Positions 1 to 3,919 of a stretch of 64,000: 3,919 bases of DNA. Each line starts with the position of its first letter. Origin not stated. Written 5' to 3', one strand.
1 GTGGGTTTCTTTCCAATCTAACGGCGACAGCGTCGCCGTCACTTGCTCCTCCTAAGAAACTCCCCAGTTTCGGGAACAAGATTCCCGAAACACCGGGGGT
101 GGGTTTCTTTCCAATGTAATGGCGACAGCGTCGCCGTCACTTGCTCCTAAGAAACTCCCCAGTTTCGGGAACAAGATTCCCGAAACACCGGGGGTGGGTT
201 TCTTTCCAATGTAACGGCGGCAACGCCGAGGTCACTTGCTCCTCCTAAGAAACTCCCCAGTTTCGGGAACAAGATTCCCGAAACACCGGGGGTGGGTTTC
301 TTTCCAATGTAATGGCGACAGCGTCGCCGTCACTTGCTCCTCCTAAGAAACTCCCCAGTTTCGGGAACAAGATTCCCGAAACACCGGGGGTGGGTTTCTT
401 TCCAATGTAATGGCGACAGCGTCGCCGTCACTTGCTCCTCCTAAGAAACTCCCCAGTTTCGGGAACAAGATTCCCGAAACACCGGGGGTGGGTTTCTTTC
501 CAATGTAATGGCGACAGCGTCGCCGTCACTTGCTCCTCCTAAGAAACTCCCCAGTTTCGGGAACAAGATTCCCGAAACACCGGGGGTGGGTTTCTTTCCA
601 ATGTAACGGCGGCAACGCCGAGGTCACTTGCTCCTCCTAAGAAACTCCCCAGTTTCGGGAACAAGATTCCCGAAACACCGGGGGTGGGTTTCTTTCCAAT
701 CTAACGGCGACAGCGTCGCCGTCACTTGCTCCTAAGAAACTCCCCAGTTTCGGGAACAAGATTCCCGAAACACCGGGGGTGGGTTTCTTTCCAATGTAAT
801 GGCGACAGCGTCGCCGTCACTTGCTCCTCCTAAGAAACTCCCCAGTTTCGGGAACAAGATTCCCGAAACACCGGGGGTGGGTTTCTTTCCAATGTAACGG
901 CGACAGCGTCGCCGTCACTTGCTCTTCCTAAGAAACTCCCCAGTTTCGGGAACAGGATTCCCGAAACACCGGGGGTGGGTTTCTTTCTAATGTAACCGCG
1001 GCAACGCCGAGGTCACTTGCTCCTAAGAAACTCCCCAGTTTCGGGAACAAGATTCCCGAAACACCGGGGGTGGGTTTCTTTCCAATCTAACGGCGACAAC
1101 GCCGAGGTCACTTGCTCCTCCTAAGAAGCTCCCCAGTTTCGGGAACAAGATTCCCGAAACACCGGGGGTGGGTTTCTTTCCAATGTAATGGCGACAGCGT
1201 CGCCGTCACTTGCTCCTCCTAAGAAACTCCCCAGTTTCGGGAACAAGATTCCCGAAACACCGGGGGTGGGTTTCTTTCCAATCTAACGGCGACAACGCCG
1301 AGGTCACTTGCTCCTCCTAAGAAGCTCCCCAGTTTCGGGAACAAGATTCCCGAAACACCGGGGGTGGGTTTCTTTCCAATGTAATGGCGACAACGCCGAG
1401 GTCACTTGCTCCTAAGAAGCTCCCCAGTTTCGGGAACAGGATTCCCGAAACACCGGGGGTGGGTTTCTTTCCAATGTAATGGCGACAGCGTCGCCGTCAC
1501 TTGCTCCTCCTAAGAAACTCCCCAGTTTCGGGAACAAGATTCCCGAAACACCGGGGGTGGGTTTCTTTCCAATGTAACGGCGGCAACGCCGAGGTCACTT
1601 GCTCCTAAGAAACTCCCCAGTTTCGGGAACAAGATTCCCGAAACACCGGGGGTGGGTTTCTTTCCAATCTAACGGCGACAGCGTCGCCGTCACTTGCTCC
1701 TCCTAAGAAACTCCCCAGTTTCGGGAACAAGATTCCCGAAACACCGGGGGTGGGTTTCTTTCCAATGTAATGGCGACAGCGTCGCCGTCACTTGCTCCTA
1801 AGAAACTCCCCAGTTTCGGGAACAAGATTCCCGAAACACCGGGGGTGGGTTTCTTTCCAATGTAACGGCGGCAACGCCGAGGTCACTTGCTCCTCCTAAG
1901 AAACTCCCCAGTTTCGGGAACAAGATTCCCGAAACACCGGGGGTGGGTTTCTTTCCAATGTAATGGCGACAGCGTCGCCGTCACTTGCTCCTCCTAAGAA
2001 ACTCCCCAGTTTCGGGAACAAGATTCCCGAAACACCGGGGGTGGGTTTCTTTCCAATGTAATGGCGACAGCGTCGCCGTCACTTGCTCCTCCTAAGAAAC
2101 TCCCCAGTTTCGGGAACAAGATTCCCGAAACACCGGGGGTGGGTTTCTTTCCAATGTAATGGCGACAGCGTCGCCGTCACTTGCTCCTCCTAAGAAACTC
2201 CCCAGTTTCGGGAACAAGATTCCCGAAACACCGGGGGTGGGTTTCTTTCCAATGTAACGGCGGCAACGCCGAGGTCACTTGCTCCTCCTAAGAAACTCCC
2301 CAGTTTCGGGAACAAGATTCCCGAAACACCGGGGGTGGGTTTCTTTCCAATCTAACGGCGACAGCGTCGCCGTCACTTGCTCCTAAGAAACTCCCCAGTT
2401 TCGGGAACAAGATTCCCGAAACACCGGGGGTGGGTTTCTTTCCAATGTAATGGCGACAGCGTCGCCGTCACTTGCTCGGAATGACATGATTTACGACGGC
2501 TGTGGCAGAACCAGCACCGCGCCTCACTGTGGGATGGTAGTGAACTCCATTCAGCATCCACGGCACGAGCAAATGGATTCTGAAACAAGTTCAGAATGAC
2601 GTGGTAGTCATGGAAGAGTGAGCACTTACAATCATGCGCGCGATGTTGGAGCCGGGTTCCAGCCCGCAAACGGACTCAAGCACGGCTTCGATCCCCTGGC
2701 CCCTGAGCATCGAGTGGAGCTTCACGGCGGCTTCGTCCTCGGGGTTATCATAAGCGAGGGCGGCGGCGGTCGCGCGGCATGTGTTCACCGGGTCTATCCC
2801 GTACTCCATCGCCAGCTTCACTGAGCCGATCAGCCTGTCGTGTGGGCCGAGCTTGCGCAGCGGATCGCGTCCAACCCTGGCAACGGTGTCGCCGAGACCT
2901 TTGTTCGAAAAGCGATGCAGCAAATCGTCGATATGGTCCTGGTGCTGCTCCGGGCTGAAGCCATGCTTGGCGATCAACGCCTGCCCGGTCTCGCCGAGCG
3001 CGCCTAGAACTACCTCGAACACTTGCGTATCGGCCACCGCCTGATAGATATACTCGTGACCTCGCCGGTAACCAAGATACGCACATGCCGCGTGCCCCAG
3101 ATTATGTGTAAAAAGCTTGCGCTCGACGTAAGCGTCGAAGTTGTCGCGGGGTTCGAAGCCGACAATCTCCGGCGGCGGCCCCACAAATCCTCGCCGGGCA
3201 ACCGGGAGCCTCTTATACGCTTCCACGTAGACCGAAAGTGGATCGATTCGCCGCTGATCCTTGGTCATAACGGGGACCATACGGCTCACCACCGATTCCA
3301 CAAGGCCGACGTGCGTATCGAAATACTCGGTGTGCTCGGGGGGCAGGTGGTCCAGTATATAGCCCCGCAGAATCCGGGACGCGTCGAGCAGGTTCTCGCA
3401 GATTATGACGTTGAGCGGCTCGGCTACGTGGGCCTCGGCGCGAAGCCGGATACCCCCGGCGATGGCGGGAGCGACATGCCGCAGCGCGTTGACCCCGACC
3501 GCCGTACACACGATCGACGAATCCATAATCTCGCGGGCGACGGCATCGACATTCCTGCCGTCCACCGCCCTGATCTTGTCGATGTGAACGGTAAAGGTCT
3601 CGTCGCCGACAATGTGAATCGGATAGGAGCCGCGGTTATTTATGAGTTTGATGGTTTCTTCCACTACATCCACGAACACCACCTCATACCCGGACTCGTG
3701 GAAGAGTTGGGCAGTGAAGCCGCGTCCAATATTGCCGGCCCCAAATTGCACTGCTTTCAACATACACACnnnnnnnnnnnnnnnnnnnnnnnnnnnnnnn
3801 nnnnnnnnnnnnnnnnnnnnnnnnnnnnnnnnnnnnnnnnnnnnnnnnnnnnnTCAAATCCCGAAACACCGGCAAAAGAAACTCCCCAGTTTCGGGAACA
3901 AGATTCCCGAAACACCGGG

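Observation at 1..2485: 2.5-kb array of a two-hairpin 95/98-bp unit with a 17-unit higher-order repeat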

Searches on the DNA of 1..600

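Call 55: search_rna_families(source=window, start=1, end=600, threshold=evalue, max_evalue=1)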
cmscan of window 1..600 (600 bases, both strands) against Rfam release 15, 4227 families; matches with E-value up to 1: 1.
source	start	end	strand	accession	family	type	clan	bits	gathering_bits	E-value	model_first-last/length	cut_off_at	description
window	549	584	-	RF01667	rox1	Cis-reg;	-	20.2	58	0.18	1-59/59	no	Drosophila rox1 ncRNA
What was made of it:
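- On Known structured RNA family (Rfam): For 1-600 at E <= 1 there is only a chance rox1 hit at 20 bits against 58 (call 55).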

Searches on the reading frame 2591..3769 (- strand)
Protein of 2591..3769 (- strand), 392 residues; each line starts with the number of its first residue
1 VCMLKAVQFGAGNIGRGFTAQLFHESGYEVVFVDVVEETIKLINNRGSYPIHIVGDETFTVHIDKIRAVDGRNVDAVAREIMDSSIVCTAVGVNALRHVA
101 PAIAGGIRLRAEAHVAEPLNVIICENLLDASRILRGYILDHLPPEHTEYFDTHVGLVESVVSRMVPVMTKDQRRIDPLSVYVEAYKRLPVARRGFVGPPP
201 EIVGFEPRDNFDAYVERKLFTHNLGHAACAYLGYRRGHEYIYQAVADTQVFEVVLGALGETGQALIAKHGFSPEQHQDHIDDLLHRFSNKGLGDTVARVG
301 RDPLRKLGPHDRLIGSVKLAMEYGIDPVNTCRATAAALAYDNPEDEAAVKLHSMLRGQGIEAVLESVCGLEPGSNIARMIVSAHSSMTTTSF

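Call 12: search_protein_families(library=pfam, proteins=[window:2591-3769:-])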
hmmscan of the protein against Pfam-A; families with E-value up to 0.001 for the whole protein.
window:2591-3769:- (392 aa): 2 families
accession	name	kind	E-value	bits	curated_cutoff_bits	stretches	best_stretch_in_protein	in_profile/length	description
PF01232.29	Mannitol_dh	-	3.4e-40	138.6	27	1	5-202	2-197/199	Mannitol dehydrogenase Rossmann domain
PF08125.19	Mannitol_dh_C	-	4.2e-32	111.6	30.7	1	211-383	2-185/190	Mannitol dehydrogenase C-terminal domain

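Call 13: find_encoding_contigs(protein=window:2591-3769:-, flank=10000, max_places=10)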
Protein window:2591-3769:- (392 aa): no gene with exactly this product is on record in the collection.

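Call 15: find_encoding_contigs(protein=window:2594-3763:-, flank=10000, max_places=10)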
Protein seq(390 aa) (390 aa): no gene with exactly this product is on record in the collection.

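Call 23: find_homologous_proteins(query=window:2594-3763:-, max_evalue=1e-30)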
Query seq(390 aa) (390 aa): 6839 proteins with E <= 1e-30 among 8000 candidates; the best 120 are listed.
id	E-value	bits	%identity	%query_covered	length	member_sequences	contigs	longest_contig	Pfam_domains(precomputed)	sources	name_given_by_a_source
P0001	2.0e-259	878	100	100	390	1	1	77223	PF08125.19,PF01232.30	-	-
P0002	9.1e-186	636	74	97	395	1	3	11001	PF08125.19,PF01232.30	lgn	-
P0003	2.5e-179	614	70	100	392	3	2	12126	PF08125.19,PF01232.30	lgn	-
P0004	6.5e-176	603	70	99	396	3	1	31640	PF08125.19,PF01232.30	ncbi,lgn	ncbi:MAG: mannitol-1-phosphate 5-dehydrogenase [Armatimonadota bacterium]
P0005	4.0e-174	597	68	100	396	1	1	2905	PF08125.19,PF01232.30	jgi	-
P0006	3.5e-173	594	67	100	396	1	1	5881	PF08125.19,PF01232.30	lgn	-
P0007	4.7e-173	594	70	96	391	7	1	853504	PF08125.19,PF01232.30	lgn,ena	-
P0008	3.0e-171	588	68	99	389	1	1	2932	PF08125.19,PF01232.30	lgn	-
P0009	4.2e-171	587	67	100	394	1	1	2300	PF08125.19,PF01232.30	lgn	-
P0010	5.4e-170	584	68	100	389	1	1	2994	PF08125.19,PF01232.30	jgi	jgi:mannitol-1-phosphate 5-dehydrogenase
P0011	4.8e-169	581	69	100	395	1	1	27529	PF08125.19,PF01232.30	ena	-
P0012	2.2e-168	578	69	100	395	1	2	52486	PF08125.19,PF01232.30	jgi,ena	-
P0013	3.0e-168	578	69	100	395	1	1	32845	PF08125.19,PF01232.30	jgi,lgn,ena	-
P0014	9.9e-168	576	69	97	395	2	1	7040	PF08125.19,PF01232.30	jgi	jgi:mannitol-1-phosphate 5-dehydrogenase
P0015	2.5e-167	575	68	97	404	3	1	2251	PF08125.19,PF01232.30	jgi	jgi:mannitol-1-phosphate 5-dehydrogenase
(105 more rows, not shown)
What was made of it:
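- On Minisatellite / VNTR: The neighbouring protein is alone in its 90% cluster and its best relative is 74% identical (call 23).
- The source contig is 77,223 bp (call 23), so the array may lie at a contig end, where copy number is least reliable.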

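Call 24: find_encoding_contigs(protein=P0001, flank=10000, max_places=10)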
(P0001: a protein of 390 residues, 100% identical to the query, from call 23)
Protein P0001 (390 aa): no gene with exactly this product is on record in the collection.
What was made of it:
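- On Minisatellite / VNTR: Exact look-ups failed (calls 13, 15, 24).
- Tried and rejected: Recovering the source contig to see the left end: exact look-ups of the neighbouring protein failed three times (calls 13, 15, 24).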

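Call 25: find_encoding_contigs(protein=P0002, flank=10000, max_places=4)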
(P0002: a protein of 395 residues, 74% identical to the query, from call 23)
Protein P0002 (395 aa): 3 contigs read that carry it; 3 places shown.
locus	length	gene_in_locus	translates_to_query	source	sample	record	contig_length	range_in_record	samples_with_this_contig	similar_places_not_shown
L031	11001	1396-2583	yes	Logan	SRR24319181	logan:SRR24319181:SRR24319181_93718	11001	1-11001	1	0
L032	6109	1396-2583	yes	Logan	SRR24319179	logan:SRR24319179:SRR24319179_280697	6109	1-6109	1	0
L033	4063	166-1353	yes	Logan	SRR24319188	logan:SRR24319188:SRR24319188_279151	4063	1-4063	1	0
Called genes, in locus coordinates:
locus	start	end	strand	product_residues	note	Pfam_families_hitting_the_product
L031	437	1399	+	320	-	PF00294:PfkB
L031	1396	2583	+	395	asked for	PF01232:Mannitol_dh, PF08125:Mannitol_dh_C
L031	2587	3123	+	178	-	PF07385:Lyx_isomer (weak)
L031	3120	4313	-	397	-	PF00480:ROK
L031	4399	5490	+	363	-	PF01073:3Beta_HSD, PF01370:Epimerase, PF02719:Polysacc_synt_2, PF04321:RmlD_sub_bind, PF13460:NAD_binding_10, PF16363:GDP_Man_Dehyd, PF07993:NAD_binding_4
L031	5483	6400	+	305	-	-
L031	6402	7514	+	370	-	PF01636:APH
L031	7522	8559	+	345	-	PF01380:SIS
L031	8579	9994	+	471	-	-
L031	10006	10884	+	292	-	PF02585:PIG-L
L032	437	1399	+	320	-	PF00294:PfkB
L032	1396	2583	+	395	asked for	PF01232:Mannitol_dh, PF08125:Mannitol_dh_C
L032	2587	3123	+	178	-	PF07385:Lyx_isomer (weak)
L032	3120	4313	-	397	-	PF00480:ROK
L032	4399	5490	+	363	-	PF01073:3Beta_HSD, PF01370:Epimerase, PF02719:Polysacc_synt_2, PF04321:RmlD_sub_bind, PF13460:NAD_binding_10, PF16363:GDP_Man_Dehyd, PF07993:NAD_binding_4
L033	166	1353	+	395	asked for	PF01232:Mannitol_dh, PF08125:Mannitol_dh_C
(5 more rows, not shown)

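Call 26: find_encoding_contigs(protein=P0007, flank=10000, max_places=3)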
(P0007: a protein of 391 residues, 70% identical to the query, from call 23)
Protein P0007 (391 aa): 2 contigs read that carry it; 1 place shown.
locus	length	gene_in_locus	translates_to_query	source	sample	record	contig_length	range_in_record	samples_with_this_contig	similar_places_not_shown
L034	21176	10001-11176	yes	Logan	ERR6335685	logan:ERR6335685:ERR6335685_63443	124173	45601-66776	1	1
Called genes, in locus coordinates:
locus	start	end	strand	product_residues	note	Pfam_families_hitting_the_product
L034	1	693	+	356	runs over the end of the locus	PF01408:GFO_IDH_MocA, PF22725:GFO_IDH_MocA_C3, PF02894:GFO_IDH_MocA_C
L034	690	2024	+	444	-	PF00202:Aminotran_3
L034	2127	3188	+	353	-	PF01208:URO-D (weak)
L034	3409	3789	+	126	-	PF18902:DUF5658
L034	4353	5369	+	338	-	PF01408:GFO_IDH_MocA, PF03447:NAD_binding_3 (weak), PF02894:GFO_IDH_MocA_C, PF22725:GFO_IDH_MocA_C3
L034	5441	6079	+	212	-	-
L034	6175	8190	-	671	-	PF22666:Glyco_hydro_2_N2, PF02837:Glyco_hydro_2_N (faint), PF00703:Glyco_hydro_2, PF02836:Glyco_hydro_2_C (weak)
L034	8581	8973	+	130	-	PF00383:dCMP_cyt_deam_1, PF08211:dCMP_cyt_deam_2, PF26947:CDL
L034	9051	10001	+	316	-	PF02779:Transket_pyr, PF02780:Transketolase_C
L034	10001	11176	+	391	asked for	PF01232:Mannitol_dh, PF08125:Mannitol_dh_C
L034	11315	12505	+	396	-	PF00583:Acetyltransf_1 (weak), PF13527:Acetyltransf_9, PF13508:Acetyltransf_7 (weak)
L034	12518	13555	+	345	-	PF01380:SIS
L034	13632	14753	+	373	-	PF04389:Peptidase_M28, PF01546:Peptidase_M20, PF05343:Peptidase_M42 (weak), PF07687:M20_dimer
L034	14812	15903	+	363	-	PF12982:DUF3866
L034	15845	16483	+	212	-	PF28549:NDPSase_N, PF00293:NUDIX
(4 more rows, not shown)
